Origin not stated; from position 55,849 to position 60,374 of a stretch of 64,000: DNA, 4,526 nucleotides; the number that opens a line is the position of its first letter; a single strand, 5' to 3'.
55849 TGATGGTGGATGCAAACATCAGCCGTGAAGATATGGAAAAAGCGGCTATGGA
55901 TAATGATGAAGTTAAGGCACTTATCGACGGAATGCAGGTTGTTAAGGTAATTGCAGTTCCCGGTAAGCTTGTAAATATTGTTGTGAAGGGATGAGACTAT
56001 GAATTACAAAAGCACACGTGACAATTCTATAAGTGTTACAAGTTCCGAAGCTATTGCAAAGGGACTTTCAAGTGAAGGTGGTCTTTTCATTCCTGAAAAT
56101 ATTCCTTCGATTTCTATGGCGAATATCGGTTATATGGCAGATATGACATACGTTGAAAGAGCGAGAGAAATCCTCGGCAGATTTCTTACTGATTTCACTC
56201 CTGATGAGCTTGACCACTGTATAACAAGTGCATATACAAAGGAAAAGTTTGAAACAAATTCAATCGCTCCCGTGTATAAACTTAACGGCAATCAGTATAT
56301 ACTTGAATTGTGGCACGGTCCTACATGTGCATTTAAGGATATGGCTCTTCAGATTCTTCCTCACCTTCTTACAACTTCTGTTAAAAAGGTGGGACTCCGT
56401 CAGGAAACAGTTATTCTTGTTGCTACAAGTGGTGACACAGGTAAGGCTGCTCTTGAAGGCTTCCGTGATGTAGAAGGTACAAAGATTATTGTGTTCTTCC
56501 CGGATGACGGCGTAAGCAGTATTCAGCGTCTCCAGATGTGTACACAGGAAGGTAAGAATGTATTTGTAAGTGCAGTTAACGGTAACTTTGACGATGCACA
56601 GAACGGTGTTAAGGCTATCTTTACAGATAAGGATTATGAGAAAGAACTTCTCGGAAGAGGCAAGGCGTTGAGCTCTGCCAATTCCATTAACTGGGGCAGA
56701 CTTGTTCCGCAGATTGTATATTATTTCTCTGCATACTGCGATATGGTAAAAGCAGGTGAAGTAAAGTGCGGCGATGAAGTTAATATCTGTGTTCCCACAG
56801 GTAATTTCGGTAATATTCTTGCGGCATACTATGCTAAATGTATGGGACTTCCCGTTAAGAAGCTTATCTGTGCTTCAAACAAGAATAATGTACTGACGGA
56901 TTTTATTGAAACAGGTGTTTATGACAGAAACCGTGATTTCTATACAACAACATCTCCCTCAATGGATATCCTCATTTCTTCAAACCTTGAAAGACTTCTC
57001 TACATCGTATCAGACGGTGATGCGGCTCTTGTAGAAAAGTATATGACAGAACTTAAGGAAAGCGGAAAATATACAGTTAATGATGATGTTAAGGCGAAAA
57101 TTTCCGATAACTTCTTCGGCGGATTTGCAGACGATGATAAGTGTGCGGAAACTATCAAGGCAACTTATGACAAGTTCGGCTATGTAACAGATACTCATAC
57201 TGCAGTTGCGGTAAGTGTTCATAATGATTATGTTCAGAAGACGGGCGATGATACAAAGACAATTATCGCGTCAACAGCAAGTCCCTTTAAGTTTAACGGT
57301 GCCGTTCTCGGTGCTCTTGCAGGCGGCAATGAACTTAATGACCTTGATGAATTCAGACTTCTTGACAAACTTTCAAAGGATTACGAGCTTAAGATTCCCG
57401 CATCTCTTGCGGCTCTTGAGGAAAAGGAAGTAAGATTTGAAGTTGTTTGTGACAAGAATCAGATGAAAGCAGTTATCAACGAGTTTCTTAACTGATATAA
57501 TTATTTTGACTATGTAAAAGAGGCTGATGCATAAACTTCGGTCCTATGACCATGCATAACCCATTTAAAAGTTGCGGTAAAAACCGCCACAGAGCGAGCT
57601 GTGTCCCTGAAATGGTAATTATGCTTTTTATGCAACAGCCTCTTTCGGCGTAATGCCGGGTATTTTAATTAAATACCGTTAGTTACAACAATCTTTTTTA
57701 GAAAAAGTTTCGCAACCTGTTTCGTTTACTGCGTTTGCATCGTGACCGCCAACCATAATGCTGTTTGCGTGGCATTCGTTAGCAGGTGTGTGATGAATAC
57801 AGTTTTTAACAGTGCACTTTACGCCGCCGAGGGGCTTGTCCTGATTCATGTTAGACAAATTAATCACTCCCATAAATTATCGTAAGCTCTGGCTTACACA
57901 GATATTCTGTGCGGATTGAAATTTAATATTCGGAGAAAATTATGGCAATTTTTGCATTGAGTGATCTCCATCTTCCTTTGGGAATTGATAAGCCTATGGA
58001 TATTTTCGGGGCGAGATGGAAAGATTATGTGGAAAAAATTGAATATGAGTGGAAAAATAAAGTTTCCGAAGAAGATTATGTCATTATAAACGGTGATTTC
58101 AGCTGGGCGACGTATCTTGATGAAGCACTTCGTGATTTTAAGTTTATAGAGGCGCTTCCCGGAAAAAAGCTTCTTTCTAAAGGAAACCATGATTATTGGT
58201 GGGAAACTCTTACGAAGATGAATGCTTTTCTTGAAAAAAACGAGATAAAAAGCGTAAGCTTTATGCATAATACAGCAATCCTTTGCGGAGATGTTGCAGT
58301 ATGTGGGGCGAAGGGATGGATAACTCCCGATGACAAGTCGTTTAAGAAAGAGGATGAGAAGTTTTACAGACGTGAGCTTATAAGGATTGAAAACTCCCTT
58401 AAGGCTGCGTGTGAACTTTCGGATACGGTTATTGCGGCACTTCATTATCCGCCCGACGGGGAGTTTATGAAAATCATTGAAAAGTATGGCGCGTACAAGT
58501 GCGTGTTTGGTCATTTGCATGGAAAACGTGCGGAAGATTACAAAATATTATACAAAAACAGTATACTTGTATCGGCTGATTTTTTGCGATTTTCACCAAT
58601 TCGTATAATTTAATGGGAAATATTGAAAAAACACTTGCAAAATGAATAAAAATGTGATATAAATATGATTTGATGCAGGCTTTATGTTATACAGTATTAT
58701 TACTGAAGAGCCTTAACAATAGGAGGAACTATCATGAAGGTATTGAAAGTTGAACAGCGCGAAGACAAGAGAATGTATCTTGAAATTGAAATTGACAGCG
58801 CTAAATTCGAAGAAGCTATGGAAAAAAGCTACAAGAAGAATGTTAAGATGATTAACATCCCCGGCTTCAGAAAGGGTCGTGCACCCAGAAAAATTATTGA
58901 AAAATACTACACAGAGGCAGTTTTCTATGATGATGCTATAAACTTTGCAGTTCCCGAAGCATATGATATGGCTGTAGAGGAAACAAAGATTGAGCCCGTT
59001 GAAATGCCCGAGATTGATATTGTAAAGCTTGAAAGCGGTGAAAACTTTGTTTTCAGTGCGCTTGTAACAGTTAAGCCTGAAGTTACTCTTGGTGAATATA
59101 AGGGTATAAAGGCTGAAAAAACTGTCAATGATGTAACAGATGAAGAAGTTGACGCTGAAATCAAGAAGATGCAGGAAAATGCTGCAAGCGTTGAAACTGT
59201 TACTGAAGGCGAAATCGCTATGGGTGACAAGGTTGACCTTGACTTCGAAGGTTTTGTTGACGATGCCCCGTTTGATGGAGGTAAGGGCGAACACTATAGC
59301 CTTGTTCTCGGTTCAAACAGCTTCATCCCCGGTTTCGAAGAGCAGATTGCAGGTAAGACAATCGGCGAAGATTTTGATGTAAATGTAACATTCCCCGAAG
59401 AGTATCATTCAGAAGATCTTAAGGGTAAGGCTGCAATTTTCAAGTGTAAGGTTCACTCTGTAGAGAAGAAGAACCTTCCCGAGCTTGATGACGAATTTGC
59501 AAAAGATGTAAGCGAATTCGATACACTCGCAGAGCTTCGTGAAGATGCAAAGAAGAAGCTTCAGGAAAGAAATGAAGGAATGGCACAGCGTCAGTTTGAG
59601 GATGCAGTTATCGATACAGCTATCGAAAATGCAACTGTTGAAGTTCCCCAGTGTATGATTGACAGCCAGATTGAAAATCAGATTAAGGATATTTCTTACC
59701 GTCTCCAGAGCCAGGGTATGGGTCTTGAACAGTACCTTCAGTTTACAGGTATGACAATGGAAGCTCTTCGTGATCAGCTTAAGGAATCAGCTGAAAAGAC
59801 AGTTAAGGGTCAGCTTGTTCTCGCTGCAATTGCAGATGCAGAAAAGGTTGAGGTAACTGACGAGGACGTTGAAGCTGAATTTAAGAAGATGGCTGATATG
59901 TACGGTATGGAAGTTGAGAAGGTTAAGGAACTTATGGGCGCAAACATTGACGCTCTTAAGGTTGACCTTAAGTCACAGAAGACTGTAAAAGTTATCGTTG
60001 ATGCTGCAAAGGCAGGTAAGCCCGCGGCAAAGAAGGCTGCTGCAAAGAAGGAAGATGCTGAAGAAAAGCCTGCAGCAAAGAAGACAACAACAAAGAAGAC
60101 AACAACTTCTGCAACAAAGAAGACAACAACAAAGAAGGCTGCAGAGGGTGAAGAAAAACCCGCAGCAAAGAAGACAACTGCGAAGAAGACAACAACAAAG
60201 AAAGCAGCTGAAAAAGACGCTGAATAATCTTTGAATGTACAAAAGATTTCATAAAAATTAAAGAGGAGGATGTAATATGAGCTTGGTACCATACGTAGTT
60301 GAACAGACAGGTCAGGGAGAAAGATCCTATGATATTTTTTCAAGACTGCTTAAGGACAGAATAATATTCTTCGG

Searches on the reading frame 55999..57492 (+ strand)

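Call 83: search_protein_families(library=pfam, proteins=[window:55999-57492:+], max_evalue=0.00001)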
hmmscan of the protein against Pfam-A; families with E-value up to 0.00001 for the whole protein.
window:55999-57492:+ (498 aa): 3 families
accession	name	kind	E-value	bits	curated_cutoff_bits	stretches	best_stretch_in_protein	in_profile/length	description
PF14821.11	Thr_synth_N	-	5.1e-21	75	25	1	2-79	1-79/79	Threonine synthase N terminus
PF00291.31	PALP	-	5.1e-11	42.9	35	1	97-325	22-223/295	Pyridoxal-phosphate dependent enzyme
PF24857.1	THR4_C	-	1.8e-10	41.3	27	1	401-483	1-71/85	Threonine synthase, C-terminal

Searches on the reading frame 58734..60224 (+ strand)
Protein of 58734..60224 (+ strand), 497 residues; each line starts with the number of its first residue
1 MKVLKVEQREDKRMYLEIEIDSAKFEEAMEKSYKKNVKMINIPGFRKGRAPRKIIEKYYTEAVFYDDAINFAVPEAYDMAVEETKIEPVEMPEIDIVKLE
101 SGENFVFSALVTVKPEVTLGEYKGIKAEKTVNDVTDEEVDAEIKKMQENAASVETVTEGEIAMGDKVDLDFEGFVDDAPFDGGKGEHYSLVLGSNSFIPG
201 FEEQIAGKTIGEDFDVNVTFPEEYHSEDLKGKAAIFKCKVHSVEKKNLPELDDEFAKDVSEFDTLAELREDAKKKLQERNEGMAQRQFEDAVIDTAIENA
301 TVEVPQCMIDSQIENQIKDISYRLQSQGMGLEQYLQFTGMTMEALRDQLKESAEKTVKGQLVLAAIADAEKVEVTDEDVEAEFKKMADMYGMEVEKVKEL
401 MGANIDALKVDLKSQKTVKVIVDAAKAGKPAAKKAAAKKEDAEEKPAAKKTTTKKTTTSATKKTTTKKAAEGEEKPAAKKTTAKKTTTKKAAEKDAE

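Call 83: search_protein_families(library=pfam, proteins=[window:58734-60224:+], max_evalue=0.00001)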
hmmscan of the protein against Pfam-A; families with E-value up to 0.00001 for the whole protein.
window:58734-60224:+ (497 aa): 3 families
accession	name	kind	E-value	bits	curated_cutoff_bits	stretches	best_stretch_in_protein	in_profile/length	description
PF05697.18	Trigger_N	-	3.9e-43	147.6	22.2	1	5-146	4-144/144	Bacterial trigger factor protein (TF)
PF05698.19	Trigger_C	-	5e-41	140.9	22.7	1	264-422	1-161/162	Bacterial trigger factor protein (TF) C-terminus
PF00254.34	FKBP_C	-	2.5e-16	60.2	21.1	1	161-240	5-93/94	FKBP-type peptidyl-prolyl cis-trans isomerase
